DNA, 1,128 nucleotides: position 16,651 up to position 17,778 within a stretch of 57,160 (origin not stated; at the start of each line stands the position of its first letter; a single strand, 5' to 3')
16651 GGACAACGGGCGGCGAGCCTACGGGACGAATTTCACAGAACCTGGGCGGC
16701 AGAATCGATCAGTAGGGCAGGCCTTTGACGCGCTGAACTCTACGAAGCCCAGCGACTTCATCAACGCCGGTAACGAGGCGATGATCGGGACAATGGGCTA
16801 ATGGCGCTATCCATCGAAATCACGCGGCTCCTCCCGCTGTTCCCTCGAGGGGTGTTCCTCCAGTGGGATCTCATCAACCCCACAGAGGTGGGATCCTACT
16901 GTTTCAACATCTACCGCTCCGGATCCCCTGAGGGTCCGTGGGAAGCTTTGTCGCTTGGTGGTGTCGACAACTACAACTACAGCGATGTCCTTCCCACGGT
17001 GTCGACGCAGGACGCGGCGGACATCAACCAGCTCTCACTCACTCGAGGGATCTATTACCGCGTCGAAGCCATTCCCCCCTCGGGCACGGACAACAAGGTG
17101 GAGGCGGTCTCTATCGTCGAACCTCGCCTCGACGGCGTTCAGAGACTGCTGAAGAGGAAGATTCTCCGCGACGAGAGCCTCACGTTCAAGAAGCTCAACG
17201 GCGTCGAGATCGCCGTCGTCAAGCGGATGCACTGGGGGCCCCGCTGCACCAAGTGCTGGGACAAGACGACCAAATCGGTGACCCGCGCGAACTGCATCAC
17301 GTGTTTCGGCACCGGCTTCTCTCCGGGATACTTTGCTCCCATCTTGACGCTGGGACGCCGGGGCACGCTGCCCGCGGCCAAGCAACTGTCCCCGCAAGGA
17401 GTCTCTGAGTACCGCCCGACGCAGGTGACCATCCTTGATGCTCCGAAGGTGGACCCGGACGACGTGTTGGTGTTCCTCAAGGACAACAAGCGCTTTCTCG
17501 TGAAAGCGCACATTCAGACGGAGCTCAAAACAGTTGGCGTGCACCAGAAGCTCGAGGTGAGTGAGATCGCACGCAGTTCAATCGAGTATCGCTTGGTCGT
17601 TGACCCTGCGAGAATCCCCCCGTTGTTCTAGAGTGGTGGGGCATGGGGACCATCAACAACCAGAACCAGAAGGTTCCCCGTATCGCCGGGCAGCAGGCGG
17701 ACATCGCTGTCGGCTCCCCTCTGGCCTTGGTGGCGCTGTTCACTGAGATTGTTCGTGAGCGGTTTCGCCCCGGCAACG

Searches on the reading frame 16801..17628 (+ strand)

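Call 12: search_protein_families(library=pfam, proteins=[window:16801-17628:+], max_evalue=0.01)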
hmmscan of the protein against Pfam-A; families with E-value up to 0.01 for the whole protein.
window:16801-17628:+ (276 aa): 0 families

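Call 13: search_protein_families(library=phrogs, proteins=[window:16801-17628:+], max_evalue=0.001)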
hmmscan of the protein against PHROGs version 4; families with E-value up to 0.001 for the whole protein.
window:16801-17628:+ (276 aa): 1 family
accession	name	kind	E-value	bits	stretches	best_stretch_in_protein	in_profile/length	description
phrog_2806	-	unknown function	0.00049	20.8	1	144-201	43-100/198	-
